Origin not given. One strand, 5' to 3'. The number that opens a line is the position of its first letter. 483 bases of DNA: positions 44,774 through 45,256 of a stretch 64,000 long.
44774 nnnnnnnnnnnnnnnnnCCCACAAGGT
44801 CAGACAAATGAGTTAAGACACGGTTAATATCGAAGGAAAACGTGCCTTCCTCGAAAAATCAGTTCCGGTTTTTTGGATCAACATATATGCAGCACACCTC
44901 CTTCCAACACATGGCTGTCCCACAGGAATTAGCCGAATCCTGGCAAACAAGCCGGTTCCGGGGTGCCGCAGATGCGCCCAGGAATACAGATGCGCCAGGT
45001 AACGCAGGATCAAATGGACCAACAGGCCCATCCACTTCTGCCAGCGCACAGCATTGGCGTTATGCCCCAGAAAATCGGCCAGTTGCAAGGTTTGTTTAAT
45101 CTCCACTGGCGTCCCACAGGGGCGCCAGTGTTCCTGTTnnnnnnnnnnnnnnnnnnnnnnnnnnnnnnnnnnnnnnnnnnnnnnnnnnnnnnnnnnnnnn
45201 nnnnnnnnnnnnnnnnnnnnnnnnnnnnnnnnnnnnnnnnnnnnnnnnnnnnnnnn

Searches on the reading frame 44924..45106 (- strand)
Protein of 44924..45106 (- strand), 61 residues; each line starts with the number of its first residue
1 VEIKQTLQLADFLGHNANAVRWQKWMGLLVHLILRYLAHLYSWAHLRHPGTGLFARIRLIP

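Call 25: find_homologous_proteins(query=window:44924-45106:-, max_evalue=1)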
Query seq(61 aa) (61 aa): 16 proteins with E <= 1 among 16 candidates.
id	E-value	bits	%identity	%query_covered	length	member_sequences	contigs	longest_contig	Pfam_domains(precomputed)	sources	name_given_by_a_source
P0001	2.5e-16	76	69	97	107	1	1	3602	PF01609.28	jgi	jgi:IS4 transposase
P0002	1.5e-15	74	84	72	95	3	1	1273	-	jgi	jgi:hypothetical protein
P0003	1.2e-14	71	64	97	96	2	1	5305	-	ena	-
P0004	7.0e-14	69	59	97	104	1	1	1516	-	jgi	jgi:hypothetical protein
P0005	7.5e-13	66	63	93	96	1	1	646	-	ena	-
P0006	7.5e-13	66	63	93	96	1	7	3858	-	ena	-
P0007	2.8e-12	64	72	70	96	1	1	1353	-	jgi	-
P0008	8.1e-12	62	68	72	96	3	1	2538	-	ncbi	-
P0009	5.2e-9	53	87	49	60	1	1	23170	PF01609.28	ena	-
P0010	3.9e-8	51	81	52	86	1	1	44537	PF01609.28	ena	-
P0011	8.4e-7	46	86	46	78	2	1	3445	PF01609.28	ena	-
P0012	1.4e-6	46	86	46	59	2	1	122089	PF01609.28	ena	-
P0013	4.7e-6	44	64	72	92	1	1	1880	-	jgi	-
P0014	7.2e-6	44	85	44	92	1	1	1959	PF01609.28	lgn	-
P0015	1.5e-3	36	91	36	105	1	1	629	-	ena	-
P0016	3.5e-1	29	72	48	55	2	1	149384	PF01609.28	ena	-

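Call 28: find_homologous_proteins(query=P0001, max_evalue=0.001)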
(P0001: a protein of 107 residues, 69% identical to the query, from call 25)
Query P0001 (107 aa): 365 proteins with E <= 0.001 among 370 candidates; the best 120 are listed.
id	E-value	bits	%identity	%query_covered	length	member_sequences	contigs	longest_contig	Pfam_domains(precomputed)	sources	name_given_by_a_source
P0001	4.7e-68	244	100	100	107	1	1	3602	PF01609.28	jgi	jgi:IS4 transposase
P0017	2.6e-46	174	72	99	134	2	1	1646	PF01609.28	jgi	-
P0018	2.7e-46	174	73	99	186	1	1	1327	PF13701.13,PF01609.28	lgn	-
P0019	2.7e-46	174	78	92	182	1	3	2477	PF01609.28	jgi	-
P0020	5.9e-46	173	72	99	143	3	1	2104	PF01609.28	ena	-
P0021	6.4e-46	173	70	97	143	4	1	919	PF01609.28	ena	-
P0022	1.7e-45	172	75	95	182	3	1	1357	PF13701.13,PF01609.28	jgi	-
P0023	5.1e-45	170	75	93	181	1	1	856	PF01609.28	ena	-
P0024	3.0e-44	168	70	97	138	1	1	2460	PF13701.13,PF01609.28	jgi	jgi:IS4 transposase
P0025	1.3e-43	166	73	92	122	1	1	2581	PF01609.28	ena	-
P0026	2.6e-43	165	70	97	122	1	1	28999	PF01609.28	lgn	-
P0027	2.2e-42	162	73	91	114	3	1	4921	PF01609.28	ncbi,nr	ncbi:MAG: transposase, partial [Verrucomicrobia bacterium]|nr:transposase [Verrucomicrobiota bacteri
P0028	3.4e-42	161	72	94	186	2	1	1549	PF01609.28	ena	-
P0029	4.0e-42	161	69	93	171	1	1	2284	PF01609.28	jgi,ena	-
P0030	7.6e-42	160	69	97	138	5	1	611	PF01609.28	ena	-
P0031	9.5e-42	160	69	99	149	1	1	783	PF01609.28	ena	-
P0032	1.6e-41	159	72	93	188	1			PF01609.28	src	-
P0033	3.4e-41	158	71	93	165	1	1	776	PF01609.28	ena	-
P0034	6.1e-41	157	67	97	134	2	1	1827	PF01609.28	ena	-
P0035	6.4e-41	157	70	93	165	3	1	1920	PF01609.28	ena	-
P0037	9.8e-41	156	71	93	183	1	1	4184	PF01609.28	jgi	jgi:hypothetical protein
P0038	1.3e-40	156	70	93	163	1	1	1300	PF13701.13,PF01609.28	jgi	-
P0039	1.5e-40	156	76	82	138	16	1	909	PF13701.13,PF01609.28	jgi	jgi:IS4 transposase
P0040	1.8e-40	155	66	97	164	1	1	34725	PF13701.13,PF01609.28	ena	-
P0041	3.9e-40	154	69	93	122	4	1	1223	PF01609.28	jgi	jgi:IS4 transposase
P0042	4.9e-40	154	69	99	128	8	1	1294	PF01609.28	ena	-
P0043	5.9e-40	154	77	82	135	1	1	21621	PF01609.28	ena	-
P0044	6.8e-40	154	66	97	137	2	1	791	PF13701.13,PF01609.28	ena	-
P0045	6.8e-40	154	68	93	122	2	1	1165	PF01609.28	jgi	-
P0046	7.1e-40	154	67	94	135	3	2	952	PF01609.28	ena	-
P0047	7.1e-40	154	69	93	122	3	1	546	PF01609.28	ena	-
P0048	8.6e-40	153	65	97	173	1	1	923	PF13701.13,PF01609.28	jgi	-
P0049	1.2e-39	153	69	93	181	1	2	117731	PF13701.13,PF01609.28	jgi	jgi:hypothetical protein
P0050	1.3e-39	153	64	97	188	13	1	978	PF13701.13,PF01609.28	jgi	-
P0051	1.5e-39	153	71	93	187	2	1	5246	PF01609.28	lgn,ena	-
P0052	1.7e-39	152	75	79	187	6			PF01609.28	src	-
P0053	1.8e-39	152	66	97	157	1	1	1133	PF01609.28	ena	-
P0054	1.8e-39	152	69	93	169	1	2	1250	PF01609.28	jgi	jgi:hypothetical protein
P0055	2.1e-39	152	69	93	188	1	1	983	PF13701.13,PF01609.28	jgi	jgi:hypothetical protein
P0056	2.1e-39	152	67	93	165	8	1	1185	PF13701.13,PF01609.28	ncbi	-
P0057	2.3e-39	152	69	93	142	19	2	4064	PF13701.13,PF01609.28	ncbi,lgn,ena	-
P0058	2.5e-39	152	75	79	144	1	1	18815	PF01609.28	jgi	-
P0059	2.6e-39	152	74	82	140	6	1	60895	PF01609.28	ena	-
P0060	3.0e-39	152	68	93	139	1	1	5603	PF13701.13,PF01609.28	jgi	jgi:IS4 transposase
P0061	3.2e-39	151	68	93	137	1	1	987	PF13701.13,PF01609.28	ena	-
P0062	3.7e-39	151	69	93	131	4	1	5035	PF01609.28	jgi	jgi:IS4 transposase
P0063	4.5e-39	151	68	93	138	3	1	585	PF13701.13,PF01609.28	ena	-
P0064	5.6e-39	151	73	82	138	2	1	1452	PF01609.28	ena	-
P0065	8.5e-39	150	68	93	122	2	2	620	PF01609.28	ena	-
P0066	8.8e-39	150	64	97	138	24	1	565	PF01609.28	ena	-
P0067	9.2e-39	150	66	97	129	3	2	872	PF01609.28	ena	-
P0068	9.8e-39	150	69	93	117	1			PF01609.28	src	-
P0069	1.2e-38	150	65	97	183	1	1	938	PF13701.13,PF01609.28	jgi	-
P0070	1.3e-38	150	62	99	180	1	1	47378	PF13701.13,PF01609.28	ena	-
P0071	1.3e-38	149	63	97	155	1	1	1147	PF13701.13,PF01609.28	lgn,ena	-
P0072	1.6e-38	149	74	82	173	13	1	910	PF01609.28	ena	-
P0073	1.7e-38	149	64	97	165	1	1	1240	PF01609.28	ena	-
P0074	1.7e-38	149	65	97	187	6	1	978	PF01609.28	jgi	jgi:IS4 transposase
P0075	1.8e-38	149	64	97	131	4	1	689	PF01609.28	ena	-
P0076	2.1e-38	149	64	93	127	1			PF13701.13,PF01609.28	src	-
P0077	3.5e-38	148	65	97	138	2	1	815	PF13701.13,PF01609.28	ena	-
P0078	4.0e-38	148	64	97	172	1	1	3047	PF01609.28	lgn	-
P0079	4.1e-38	148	63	97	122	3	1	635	PF01609.28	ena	-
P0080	4.3e-38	148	64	97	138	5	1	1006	PF01609.28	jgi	jgi:IS4 transposase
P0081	4.9e-38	148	64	97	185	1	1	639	PF13701.13,PF01609.28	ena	-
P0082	6.0e-38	147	66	97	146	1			PF13701.13,PF01609.28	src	-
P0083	6.0e-38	147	63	97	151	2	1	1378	PF01609.28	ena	-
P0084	6.8e-38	147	66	93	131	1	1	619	PF01609.28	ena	-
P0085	7.1e-38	147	69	93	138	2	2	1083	PF01609.28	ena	-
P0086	8.2e-38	147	66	93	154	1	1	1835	PF01609.28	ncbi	-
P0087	8.6e-38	147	68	93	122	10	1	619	PF01609.28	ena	-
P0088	9.0e-38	147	63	97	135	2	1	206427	PF01609.28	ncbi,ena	-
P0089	9.8e-38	147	66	93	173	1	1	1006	PF13701.13,PF01609.28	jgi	jgi:hypothetical protein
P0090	9.9e-38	147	67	93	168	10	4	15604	PF01609.28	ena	-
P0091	1.0e-37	147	63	97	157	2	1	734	PF01609.28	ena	-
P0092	1.1e-37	147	64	97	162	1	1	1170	PF13701.13,PF01609.28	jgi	jgi:hypothetical protein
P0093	1.2e-37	146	65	97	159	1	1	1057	PF01609.28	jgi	jgi:IS4 transposase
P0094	1.3e-37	146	70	80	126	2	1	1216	PF01609.28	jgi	jgi:IS4 transposase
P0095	1.4e-37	146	63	97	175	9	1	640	PF01609.28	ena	-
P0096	1.7e-37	146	73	84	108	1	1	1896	PF01609.28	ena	-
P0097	2.0e-37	146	67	93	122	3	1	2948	PF01609.28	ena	-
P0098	2.1e-37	146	63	97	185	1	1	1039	PF01609.28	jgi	jgi:IS4 transposase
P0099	2.3e-37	145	63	97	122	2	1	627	PF01609.28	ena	-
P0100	3.1e-37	145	63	97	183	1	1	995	PF13701.13,PF01609.28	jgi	-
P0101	4.3e-37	145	63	94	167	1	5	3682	PF01609.28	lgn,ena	-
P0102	4.3e-37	145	71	83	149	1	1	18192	PF01609.28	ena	-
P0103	5.0e-37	144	66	93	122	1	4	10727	PF01609.28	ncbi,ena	-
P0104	5.7e-37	144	65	93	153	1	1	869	PF01609.28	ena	-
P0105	7.0e-37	144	66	93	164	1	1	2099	PF01609.28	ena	-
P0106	7.4e-37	144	73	78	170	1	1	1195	PF01609.28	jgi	jgi:hypothetical protein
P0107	8.0e-37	144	62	97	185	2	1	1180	PF13701.13,PF01609.28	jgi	-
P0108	8.2e-37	144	64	96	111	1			PF01609.28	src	-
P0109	1.4e-36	143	64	93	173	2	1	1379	PF13701.13,PF01609.28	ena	-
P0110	1.8e-36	143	64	93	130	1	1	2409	PF01609.28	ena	-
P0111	1.8e-36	143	64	93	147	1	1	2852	PF01609.28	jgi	jgi:IS4 transposase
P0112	2.0e-36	142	62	97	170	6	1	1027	PF01609.28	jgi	-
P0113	2.2e-36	142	62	97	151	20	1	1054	PF13701.13,PF01609.28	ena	-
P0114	2.5e-36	142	62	93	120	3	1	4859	PF01609.28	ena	-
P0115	3.0e-36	142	62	97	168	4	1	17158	PF13701.13,PF01609.28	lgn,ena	-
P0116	3.3e-36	142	66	92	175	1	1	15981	PF01609.28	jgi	jgi:hypothetical protein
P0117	3.5e-36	142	73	82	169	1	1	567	PF01609.28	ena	-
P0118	4.2e-36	141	62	97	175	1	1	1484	PF01609.28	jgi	jgi:IS4 transposase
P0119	4.5e-36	141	60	97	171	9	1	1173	PF01609.28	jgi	-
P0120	5.2e-36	141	60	98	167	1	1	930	PF01609.28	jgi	jgi:hypothetical protein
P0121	5.4e-36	141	62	97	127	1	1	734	PF01609.28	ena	-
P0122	5.7e-36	141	71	80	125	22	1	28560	PF13701.13,PF01609.28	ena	-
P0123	6.5e-36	141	63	97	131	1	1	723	PF01609.28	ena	-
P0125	7.0e-36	141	62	94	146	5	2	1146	PF01609.28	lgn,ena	-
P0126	7.3e-36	141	63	97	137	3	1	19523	PF01609.28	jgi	-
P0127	8.4e-36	140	72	82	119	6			PF01609.28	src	-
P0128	1.0e-35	140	62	97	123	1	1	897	PF01609.28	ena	-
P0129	1.2e-35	140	64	93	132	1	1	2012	PF01609.28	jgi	jgi:hypothetical protein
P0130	1.5e-35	140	61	97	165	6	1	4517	PF01609.28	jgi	jgi:hypothetical protein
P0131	2.1e-35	139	63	97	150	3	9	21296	PF01609.28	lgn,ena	-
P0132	2.2e-35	139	64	92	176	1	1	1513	PF01609.28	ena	-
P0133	3.0e-35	139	60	97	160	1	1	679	PF01609.28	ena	-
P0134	3.1e-35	139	69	83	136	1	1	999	PF01609.28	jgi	jgi:IS4 transposase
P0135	3.8e-35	138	64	92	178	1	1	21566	PF13701.13,PF01609.28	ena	-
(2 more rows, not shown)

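Call 29: find_encoding_contigs(protein=P0001, flank=3000, max_places=3)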
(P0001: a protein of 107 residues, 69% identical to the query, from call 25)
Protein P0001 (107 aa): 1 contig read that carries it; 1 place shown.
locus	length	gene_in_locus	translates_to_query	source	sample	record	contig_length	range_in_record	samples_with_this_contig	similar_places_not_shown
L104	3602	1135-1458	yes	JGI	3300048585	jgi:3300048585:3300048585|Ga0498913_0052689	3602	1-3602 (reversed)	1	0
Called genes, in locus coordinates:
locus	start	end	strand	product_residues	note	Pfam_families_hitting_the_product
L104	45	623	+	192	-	-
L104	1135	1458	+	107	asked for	PF01609:DDE_Tnp_1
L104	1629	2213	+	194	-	PF04264:YceI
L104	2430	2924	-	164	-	-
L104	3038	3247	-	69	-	-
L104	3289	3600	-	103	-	?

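Call 31: search_protein_families(library=ncbifam, proteins=[P0018, P0022, P0049, P0001], max_evalue=0.01)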
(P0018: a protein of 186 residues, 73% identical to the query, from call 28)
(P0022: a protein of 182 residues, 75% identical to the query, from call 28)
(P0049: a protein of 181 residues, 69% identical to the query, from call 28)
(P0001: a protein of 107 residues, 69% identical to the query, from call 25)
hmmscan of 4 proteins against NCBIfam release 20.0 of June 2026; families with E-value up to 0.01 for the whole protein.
P0018 (186 aa): 9 families
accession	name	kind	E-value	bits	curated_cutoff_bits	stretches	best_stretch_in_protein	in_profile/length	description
NF033592.1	transpos_IS4_1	equivalog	1.2e-31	110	115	1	2-130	201-331/332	IS4 family transposase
NF049925.1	transpos_IS4_4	equivalog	5.8e-10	38.5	250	1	66-145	305-385/449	IS4 family transposase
NF049999.1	transpos_IS701_3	equivalog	9.3e-09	34.6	170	1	50-135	277-365/412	IS701 family transposase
NF033540.2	transpos_IS701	equivalog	4e-06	26.4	150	1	23-123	257-355/363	IS701 family transposase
NF033539.1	transpos_IS1380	equivalog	5.5e-06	25.3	180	1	33-132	273-377/419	IS1380 family transposase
NF033559.2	transpos_IS1634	equivalog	1.5e-05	24.2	100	1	66-131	362-427/483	IS1634 family transposase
NF049921.1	transpos_IS701_2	equivalog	2.6e-05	23.8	250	1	66-135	225-295/318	IS701 family transposase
NF033591.1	transpos_IS4_2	equivalog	0.0025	17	152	1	61-108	210-258/340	IS4 family transposase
NF033590.1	transpos_IS4_3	equivalog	0.0043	16.1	160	1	75-103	267-295/405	IS4 family transposase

P0022 (182 aa): 9 families
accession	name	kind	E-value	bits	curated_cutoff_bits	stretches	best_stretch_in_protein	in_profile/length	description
NF033592.1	transpos_IS4_1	equivalog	5.6e-26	91.4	115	1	39-126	242-331/332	IS4 family transposase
NF049925.1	transpos_IS4_4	equivalog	6.8e-10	38.3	250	1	60-141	303-385/449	IS4 family transposase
NF049999.1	transpos_IS701_3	equivalog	6.1e-09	35.2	170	1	36-133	268-367/412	IS701 family transposase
NF033540.2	transpos_IS701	equivalog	3e-07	30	150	1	37-113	273-349/363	IS701 family transposase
NF033591.1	transpos_IS4_2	equivalog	4.6e-07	29.3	152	1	29-138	192-288/340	IS4 family transposase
NF049921.1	transpos_IS701_2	equivalog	9.8e-07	28.5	250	1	54-132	217-296/318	IS701 family transposase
NF033559.2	transpos_IS1634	equivalog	2.9e-06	26.6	100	1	64-129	364-429/483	IS1634 family transposase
NF033539.1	transpos_IS1380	equivalog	0.0004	19.1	180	1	46-127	287-376/419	IS1380 family transposase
NF033590.1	transpos_IS4_3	equivalog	0.0029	16.7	160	1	71-100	267-296/405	IS4 family transposase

P0049 (181 aa): 10 families
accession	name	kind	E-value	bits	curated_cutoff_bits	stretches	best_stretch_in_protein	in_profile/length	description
NF033592.1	transpos_IS4_1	equivalog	3.4e-25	88.8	115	1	8-107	230-331/332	IS4 family transposase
NF049925.1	transpos_IS4_4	equivalog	5e-11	42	250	1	38-124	300-387/449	IS4 family transposase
NF033540.2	transpos_IS701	equivalog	1.3e-10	41.1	150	1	27-105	281-360/363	IS701 family transposase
NF049999.1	transpos_IS701_3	equivalog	8.9e-10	38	170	1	35-112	288-365/412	IS701 family transposase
NF049921.1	transpos_IS701_2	equivalog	7.8e-09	35.4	250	1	31-113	215-296/318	IS701 family transposase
NF033591.1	transpos_IS4_2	equivalog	3.1e-07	29.8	152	1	37-117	209-286/340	IS4 family transposase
NF033539.1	transpos_IS1380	equivalog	3.4e-06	25.9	180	1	27-109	287-377/419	IS1380 family transposase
NF033559.2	transpos_IS1634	equivalog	6.5e-06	25.4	100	1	43-108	362-430/483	IS1634 family transposase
NF033590.1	transpos_IS4_3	equivalog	0.00043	19.4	160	1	49-94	264-309/405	IS4 family transposase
NF041680.1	transp_NF041680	equivalog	0.0033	16.5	440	1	48-105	309-366/439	NF041680 family putative transposase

P0001 (107 aa): 7 families
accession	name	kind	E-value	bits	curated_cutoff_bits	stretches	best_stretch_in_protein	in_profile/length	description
NF033592.1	transpos_IS4_1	equivalog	2.2e-21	76.4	115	1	3-66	265-330/332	IS4 family transposase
NF049925.1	transpos_IS4_4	equivalog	1.3e-09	37.3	250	1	3-68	305-371/449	IS4 family transposase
NF049999.1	transpos_IS701_3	equivalog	3e-06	26.4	170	1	3-60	296-351/412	IS701 family transposase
NF049921.1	transpos_IS701_2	equivalog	8e-06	25.5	250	1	15-73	238-296/318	IS701 family transposase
NF033540.2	transpos_IS701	equivalog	2.5e-05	23.7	150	1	5-58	299-353/363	IS701 family transposase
NF033559.2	transpos_IS1634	equivalog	0.00045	19.4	100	1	2-42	361-401/483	IS1634 family transposase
NF033590.1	transpos_IS4_3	equivalog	0.0088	15.1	160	0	16-39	271-294/405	IS4 family transposase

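Call 36: find_related_loci(query=A2, collection=metagenome_contigs, flank=3000)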
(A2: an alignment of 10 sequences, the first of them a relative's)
Query A2 (186 aa) in metagenome_contigs; peptide patterns used: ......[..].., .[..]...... (x = any residue, [..] = any of these).
600 stretches matched a pattern (row limit reached: there are more); 578 encode a relative of the query (tblastn E <= 1e-3); the best 80 are kept; 80 distinct loci.
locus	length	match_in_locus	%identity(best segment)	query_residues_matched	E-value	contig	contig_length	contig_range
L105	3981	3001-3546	75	3-185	9e-93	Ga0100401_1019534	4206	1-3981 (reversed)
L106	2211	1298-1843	75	3-185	4e-96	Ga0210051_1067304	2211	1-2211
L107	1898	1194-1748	75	1-186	1e-95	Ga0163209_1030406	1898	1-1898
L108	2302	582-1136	72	1-186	5e-94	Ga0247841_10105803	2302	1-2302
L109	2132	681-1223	73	1-182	2e-93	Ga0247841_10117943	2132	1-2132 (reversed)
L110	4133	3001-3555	72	1-186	3e-89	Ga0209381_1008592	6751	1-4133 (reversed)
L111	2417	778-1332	74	1-186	1e-90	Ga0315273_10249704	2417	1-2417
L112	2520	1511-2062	76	1-185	2e-89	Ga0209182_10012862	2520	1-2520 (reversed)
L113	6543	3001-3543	74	3-184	7e-84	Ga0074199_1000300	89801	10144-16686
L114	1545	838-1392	65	1-186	8e-88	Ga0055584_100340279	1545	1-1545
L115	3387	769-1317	72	3-186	8e-83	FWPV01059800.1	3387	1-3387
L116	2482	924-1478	69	1-186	5e-84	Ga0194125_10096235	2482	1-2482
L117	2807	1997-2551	64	1-186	5e-83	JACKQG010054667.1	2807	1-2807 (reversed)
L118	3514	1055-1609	70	1-186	3e-82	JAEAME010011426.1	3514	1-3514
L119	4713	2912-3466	70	1-186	3e-81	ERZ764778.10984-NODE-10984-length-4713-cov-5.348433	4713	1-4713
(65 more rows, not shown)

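Call 41: search_dna_similar(query=L118:401-1609:+, collection=plasmids, mode=protein, max_rows=12)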
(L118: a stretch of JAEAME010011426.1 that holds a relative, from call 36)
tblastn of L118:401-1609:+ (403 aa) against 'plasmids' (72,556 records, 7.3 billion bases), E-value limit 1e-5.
In 1 record(s) the limit of 40 matching pieces per record was reached: places in those records are undercounted.
Records with a match: 845; places in all: 1227; records where one place covers at least 80% of the query: 117.
Best place of each record, by identity: <60% 845.
By first word of the organism name: Klebsiella 149; Enterococcus 124; Shigella 119; Escherichia 81; Aeromonas 58; Acinetobacter 49; Sinorhizobium 40; Citrobacter 31; Enterobacter 26; Bacteroides 17; and 49 more.
By predicted mobility (MOB-suite, as given by PLSDB): conjugative 359; mobilizable 272; non-mobilizable 214.
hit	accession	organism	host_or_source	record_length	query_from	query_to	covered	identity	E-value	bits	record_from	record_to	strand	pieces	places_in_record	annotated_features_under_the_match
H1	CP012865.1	Persicobacter sp. JZB09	cell culture,soil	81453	1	401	100%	29.0%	1e-46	178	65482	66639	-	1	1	record has no annotation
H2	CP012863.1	Persicobacter sp. JZB09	cell culture,soil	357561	1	401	100%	29.0%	1e-46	178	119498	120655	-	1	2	record has no annotation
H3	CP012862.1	Persicobacter sp. JZB09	cell culture,soil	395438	1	401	100%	29.0%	1e-46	178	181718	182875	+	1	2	record has no annotation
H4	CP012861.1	Persicobacter sp. JZB09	cell culture,soil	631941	1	401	100%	29.0%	1e-46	178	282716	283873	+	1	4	record has no annotation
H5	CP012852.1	Persicobacter sp. JZB09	cell culture,soil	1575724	1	401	100%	29.0%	1e-46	178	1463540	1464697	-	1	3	none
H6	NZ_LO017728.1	Candidatus Magnetococcus massalia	-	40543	5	344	84%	33.2%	5e-42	165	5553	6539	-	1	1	IS4 family transposase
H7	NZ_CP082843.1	Prevotella nigrescens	-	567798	6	378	93%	30.2%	8e-40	158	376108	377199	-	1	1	IS4 family transposase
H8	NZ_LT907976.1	Pseudodesulfovibrio profundus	-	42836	5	369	91%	30.8%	1e-40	160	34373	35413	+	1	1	IS4 family transposase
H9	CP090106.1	Sinorhizobium meliloti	Medicago,Cell culture,Plant nodule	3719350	5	401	99%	28.0%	5e-21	127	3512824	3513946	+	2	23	none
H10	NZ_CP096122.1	Acinetobacter portensis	milking environment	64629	5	399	98%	28.1%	1e-39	157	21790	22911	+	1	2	IS4 family transposase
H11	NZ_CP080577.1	Acinetobacter lwoffii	cell culture,permafrost, Kolyma lowland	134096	5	399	98%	28.1%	7e-39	155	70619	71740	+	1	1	IS4 family transposase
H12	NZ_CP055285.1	Acinetobacter sp. NEB 394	pure culture,soil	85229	5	399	98%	28.1%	2e-38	154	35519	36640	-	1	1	IS4-like element ISAbe18 family transposase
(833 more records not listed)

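Call 42: search_protein_families(library=ncbifam, proteins=[L118:401-1609:+, L116:240-1478:+])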
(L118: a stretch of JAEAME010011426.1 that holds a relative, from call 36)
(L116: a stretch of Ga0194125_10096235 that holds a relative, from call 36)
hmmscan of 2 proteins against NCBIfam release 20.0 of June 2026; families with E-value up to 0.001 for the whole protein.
L118:401-1609:+ (403 aa): 11 families
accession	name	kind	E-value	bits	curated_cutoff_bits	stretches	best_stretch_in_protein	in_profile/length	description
NF033592.1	transpos_IS4_1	equivalog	1.6e-75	254.3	115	1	12-347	3-331/332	IS4 family transposase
NF049925.1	transpos_IS4_4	equivalog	2.2e-11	43.2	250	1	200-346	214-369/449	IS4 family transposase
NF049999.1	transpos_IS701_3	equivalog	1.1e-08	34.4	170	1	264-348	270-361/412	IS701 family transposase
NF049921.1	transpos_IS701_2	equivalog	2.4e-07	30.5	250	1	197-353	146-296/318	IS701 family transposase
NF033559.2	transpos_IS1634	equivalog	5.4e-07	29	100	1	283-321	362-400/483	IS1634 family transposase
NF033591.1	transpos_IS4_2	equivalog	1.1e-06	28.1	152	1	199-316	122-247/340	IS4 family transposase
NF033540.2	transpos_IS701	equivalog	1.3e-06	28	150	1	268-331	280-346/363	IS701 family transposase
NF033520.1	transpos_IS982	equivalog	9.1e-06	25.4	130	1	158-230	115-186/243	IS982 family transposase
NF033539.1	transpos_IS1380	equivalog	9.1e-05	21.2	180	1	202-355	214-383/419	IS1380 family transposase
NF033580.1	transpos_IS5_3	equivalog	0.00035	20.2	110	0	157-230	128-206/258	IS5 family transposase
NF033579.1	transpos_IS5_2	equivalog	0.00066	19.2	140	0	127-219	107-205/289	IS5 family transposase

L116:240-1478:+ (413 aa): 11 families
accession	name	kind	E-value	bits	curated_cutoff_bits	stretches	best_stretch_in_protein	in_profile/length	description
NF033592.1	transpos_IS4_1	equivalog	1.5e-71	241.2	115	1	21-357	2-331/332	IS4 family transposase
NF049925.1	transpos_IS4_4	equivalog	1.3e-09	37.3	250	1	208-340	212-353/449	IS4 family transposase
NF049999.1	transpos_IS701_3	equivalog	2.4e-07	30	170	1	274-368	270-371/412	IS701 family transposase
NF049921.1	transpos_IS701_2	equivalog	1.1e-06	28.3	250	1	207-361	146-294/318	IS701 family transposase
NF033540.2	transpos_IS701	equivalog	1.7e-06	27.6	150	1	251-354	260-359/363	IS701 family transposase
NF033559.2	transpos_IS1634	equivalog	6.3e-06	25.5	100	0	293-330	362-399/483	IS1634 family transposase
NF033539.1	transpos_IS1380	equivalog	2e-05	23.4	180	1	209-359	211-377/419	IS1380 family transposase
NF033579.1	transpos_IS5_2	equivalog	7.5e-05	22.3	140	0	136-275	106-248/289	IS5 family transposase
NF033591.1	transpos_IS4_2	equivalog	0.0001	21.6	152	1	208-329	121-252/340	IS4 family transposase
NF033580.1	transpos_IS5_3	equivalog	0.00024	20.7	110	0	166-251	127-218/258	IS5 family transposase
TIGR03686.1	pupylate_PafA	equivalog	0.00062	18.5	551.3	1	53-208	228-380/457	Pup--protein ligase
